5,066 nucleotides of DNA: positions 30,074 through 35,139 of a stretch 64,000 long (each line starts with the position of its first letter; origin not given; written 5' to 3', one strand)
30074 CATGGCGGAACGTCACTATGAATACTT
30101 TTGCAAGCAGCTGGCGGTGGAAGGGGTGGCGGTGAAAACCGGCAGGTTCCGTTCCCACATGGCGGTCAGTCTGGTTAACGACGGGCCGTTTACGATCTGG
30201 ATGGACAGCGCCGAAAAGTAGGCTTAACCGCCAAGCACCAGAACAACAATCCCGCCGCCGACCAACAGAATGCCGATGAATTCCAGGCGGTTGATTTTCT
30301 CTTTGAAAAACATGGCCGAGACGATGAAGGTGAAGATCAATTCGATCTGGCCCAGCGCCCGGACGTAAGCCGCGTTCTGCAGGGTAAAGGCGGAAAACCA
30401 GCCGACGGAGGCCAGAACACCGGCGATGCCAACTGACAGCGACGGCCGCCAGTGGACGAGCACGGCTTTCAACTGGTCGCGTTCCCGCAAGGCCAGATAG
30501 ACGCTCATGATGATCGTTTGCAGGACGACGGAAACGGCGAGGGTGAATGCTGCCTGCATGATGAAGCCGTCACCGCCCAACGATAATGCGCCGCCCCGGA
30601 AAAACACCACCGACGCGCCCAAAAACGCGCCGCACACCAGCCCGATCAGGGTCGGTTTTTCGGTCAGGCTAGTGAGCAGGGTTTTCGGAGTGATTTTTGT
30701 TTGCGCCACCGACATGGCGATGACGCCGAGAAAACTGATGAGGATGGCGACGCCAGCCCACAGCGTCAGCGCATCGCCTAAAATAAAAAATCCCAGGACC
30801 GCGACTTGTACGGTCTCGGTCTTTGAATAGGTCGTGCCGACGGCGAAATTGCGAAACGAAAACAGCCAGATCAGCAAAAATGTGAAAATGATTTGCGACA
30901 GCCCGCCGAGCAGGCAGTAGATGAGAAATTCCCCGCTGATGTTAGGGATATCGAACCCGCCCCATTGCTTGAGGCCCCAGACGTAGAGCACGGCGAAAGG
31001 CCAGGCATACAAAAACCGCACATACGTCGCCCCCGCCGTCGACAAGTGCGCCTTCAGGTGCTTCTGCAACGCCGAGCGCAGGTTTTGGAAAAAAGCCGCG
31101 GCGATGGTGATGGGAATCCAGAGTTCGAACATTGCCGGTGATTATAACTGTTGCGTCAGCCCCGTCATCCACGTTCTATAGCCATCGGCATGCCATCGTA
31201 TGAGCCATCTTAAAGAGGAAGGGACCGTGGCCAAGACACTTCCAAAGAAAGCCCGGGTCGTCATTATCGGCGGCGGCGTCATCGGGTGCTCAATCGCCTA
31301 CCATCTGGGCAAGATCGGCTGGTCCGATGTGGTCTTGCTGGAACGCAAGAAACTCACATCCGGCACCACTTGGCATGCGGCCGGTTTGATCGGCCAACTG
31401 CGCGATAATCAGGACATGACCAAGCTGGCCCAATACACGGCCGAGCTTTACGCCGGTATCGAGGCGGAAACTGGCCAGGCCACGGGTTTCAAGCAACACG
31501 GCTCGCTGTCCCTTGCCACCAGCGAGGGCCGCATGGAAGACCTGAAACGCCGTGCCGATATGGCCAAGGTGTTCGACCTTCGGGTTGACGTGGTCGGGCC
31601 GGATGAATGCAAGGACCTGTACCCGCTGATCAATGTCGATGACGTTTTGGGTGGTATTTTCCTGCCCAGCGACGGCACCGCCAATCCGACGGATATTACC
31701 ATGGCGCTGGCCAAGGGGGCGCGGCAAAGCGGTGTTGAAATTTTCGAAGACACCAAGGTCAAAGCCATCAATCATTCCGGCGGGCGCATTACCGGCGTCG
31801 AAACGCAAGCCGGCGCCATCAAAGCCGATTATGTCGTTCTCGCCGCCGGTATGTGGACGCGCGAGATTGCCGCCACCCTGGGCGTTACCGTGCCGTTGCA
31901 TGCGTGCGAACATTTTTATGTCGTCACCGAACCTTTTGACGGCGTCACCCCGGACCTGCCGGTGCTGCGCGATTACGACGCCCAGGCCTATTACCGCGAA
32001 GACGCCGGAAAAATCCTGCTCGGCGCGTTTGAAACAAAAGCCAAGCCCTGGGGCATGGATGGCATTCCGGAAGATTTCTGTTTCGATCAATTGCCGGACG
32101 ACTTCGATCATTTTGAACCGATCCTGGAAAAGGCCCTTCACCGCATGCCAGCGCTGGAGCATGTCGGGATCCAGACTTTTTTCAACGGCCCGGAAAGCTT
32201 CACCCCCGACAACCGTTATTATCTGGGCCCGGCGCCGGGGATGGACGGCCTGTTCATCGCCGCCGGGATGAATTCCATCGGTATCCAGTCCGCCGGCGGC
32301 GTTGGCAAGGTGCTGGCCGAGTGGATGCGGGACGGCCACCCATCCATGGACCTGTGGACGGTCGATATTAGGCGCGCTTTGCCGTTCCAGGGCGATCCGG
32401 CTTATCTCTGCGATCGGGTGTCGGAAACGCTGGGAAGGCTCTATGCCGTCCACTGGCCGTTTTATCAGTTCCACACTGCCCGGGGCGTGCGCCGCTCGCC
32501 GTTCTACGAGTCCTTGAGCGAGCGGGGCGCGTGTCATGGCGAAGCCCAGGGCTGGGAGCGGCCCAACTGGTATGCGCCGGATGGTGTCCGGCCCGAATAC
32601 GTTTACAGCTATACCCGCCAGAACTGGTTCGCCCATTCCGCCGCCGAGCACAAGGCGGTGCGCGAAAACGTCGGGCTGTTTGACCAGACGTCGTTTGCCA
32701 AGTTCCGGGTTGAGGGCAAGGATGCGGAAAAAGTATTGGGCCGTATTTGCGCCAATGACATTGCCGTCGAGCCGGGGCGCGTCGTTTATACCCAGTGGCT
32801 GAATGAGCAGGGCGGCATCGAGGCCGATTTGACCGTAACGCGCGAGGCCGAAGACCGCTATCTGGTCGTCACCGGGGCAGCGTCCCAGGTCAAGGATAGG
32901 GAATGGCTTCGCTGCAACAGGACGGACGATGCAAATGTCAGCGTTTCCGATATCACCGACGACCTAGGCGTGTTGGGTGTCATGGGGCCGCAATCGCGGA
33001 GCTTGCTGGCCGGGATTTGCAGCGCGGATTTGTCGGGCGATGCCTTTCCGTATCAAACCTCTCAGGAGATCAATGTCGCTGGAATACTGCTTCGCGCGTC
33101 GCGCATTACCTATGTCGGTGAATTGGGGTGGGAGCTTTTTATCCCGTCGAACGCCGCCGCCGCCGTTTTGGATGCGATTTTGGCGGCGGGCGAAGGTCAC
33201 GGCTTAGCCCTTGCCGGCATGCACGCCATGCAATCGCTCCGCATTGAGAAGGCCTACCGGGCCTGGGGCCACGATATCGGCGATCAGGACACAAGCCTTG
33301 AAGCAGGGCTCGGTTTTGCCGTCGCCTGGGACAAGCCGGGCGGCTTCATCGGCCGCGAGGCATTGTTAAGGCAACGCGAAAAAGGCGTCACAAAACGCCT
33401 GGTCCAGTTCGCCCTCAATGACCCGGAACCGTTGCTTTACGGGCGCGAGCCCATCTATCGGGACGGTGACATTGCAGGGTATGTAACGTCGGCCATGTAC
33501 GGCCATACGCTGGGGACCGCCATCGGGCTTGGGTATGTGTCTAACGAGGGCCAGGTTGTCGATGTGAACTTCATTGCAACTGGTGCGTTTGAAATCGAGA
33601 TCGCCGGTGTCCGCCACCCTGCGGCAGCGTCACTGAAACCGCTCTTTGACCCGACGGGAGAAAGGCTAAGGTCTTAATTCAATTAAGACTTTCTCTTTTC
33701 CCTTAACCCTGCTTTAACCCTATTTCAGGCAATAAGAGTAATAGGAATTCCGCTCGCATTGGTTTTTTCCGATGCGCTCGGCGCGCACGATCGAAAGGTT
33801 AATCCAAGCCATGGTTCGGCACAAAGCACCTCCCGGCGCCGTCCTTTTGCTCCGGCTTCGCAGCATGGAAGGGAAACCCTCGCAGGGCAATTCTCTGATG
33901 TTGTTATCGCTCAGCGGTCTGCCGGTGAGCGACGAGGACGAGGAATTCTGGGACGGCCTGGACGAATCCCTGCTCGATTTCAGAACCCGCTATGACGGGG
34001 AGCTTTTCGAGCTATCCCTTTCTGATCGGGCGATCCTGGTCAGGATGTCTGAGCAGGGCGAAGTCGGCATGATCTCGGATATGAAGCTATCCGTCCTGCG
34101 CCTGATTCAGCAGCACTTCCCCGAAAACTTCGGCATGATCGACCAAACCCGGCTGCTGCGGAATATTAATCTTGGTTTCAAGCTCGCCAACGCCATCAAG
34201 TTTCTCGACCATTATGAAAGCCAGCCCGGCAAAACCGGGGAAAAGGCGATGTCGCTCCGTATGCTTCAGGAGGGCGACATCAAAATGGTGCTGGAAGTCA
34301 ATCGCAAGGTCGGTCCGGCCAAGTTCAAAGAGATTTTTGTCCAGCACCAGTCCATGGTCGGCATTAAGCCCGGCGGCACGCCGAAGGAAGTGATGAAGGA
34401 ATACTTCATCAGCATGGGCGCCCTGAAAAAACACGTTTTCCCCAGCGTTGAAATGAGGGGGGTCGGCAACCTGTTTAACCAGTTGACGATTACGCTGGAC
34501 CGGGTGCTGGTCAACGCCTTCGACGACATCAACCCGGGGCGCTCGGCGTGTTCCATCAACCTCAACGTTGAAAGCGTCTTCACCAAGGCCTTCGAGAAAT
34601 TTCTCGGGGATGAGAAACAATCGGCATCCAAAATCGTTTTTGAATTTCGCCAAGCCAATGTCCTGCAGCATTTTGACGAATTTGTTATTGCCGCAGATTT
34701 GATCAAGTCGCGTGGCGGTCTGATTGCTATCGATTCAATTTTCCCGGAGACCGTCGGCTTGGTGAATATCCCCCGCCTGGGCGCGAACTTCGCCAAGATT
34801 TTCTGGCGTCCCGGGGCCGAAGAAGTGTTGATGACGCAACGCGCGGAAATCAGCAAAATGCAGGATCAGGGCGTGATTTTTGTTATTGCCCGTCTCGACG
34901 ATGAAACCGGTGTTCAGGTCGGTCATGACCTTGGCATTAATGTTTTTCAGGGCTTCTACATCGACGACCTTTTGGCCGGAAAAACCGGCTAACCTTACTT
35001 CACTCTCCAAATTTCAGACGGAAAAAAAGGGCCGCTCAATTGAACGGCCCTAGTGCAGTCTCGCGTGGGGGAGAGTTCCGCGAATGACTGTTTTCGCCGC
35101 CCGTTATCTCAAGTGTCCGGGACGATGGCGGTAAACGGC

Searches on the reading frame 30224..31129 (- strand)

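Call 32: search_protein_families(library=ncbifam, proteins=[window:30224-31129:-], max_evalue=1e-10)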
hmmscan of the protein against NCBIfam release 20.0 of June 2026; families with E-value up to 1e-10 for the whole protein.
window:30224-31129:- (301 aa): 0 families

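Call 58: search_protein_families(library=pfam, proteins=[window:30224-31129:-], max_evalue=0.0001)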
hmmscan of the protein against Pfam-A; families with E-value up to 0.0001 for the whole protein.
window:30224-31129:- (301 aa): 1 family
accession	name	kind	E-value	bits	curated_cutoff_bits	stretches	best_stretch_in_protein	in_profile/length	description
PF00892.27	EamA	-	4.5e-15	56.5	28.2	2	194-298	31-134/135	EamA-like transporter family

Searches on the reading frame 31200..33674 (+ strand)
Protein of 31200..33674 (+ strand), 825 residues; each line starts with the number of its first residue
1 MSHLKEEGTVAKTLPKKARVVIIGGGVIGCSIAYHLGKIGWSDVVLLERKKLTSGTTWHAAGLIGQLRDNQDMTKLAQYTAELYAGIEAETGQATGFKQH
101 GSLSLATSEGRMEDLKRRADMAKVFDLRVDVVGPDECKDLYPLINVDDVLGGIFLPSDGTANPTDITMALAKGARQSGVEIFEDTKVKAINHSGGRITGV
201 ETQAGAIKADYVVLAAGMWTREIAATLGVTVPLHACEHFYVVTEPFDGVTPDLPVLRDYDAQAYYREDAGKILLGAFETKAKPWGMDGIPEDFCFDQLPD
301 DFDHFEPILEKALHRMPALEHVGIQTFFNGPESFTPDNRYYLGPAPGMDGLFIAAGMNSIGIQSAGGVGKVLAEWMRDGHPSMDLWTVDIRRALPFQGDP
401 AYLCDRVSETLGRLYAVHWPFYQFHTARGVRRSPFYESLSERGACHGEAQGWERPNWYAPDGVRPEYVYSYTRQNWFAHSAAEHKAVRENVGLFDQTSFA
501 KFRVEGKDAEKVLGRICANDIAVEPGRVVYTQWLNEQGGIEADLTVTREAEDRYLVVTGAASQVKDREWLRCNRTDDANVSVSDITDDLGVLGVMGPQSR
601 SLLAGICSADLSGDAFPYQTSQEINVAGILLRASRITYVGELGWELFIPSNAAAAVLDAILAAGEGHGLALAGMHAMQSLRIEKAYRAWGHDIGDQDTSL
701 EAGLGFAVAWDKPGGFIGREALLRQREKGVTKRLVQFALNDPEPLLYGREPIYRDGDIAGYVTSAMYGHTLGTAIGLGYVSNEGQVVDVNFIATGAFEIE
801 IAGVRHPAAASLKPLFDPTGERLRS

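Call 32: search_protein_families(library=ncbifam, proteins=[window:31200-33674:+], max_evalue=1e-10)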
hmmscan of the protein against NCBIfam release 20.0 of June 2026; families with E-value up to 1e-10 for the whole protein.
window:31200-33674:+ (825 aa): 20 families
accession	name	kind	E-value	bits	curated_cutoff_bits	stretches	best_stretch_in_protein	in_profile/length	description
NF001567.0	PRK00389.1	subfamily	1.5e-61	208.3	300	1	476-790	30-337/359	glycine cleavage system aminomethyltransferase GcvT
TIGR01372.1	soxA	subfamily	1.8e-53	181.7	1164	1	428-823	605-994/996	sarcosine oxidase subunit alpha family protein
TIGR00528.1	gcvT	equivalog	2.3e-53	181.4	235.85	1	477-789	29-343/362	glycine cleavage system aminomethyltransferase GcvT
NF053776.1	TmaoDeMthMsil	equivalog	1.9e-46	159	1100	1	480-823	418-761/763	trimethylamine N-oxide demethylase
NF010093.0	PRK13579.1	equivalog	1.1e-44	152.8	459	1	482-789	43-343/371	glycine cleavage system aminomethyltransferase GcvT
TIGR02352.1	thiamin_ThiO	equivalog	1.4e-39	136.2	250.8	1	20-227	1-214/351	glycine oxidase ThiO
TIGR01373.1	soxB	subfamily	1.7e-32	112.8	529.45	1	16-382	28-388/407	sarcosine oxidase subunit beta family protein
NF001933.0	PRK00711.1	subfamily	2.4e-32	112.5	383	1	70-393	105-416/429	D-amino acid dehydrogenase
NF008425.0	PRK11259.1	equivalog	3.6e-26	92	257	1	18-231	5-216/377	N-methyl-L-tryptophan oxidase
TIGR01377.1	soxA_mon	subfamily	2.4e-22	79.2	479.65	1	20-392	3-374/381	amino oxidase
NF050086.1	pipecolate_AmaA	exception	1.4e-21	76.7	600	1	16-250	24-265/425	L-pipecolate oxidase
TIGR03364.1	HpnW_proposed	hypoth_equivalog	4.1e-21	75.5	285.1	1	19-227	2-204/365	TIGR03364 family FAD-dependent oxidoreductase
NF009133.0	PRK12486.1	equivalog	1.2e-20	73.8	410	1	480-782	44-341/369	dimethylsulfoniopropionate demethylase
NF033460.1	glycerol3P_ox_II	equivalog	1.9e-17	63.5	460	1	19-228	3-216/361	type 2 glycerol-3-phosphate oxidase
NF002480.1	PRK01747.1-1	equivalog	7.9e-16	57.6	540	1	16-227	247-459/645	bifunctional tRNA (5-methylaminomethyl-2-thiouridine)(34)-methyltransferase MnmC2/FAD-dependent 5-carboxymethylaminomethyl-2-thiouridine(34)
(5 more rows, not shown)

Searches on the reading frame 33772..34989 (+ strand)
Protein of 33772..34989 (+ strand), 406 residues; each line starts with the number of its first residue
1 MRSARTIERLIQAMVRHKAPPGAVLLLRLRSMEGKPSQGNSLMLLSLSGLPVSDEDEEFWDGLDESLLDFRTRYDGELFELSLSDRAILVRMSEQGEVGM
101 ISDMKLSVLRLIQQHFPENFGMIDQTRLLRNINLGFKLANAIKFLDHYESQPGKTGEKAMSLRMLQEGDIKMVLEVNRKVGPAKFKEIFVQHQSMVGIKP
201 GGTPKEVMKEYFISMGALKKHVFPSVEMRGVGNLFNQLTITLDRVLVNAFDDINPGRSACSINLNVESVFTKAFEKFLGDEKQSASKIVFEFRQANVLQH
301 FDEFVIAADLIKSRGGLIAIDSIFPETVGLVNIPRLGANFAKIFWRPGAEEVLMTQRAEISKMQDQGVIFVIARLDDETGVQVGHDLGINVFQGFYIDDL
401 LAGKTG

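Call 32: search_protein_families(library=ncbifam, proteins=[window:33772-34989:+], max_evalue=1e-10)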
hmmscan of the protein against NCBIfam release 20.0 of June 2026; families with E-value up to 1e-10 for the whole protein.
window:33772-34989:+ (406 aa): 0 families

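Call 58: search_protein_families(library=pfam, proteins=[window:33772-34989:+], max_evalue=0.0001)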
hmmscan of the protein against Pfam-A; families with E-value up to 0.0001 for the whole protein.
window:33772-34989:+ (406 aa): 1 family
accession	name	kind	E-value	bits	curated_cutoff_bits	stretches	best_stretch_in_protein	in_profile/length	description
PF00563.25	EAL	-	6.6e-05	22.8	31.3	0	244-397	65-233/236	EAL domain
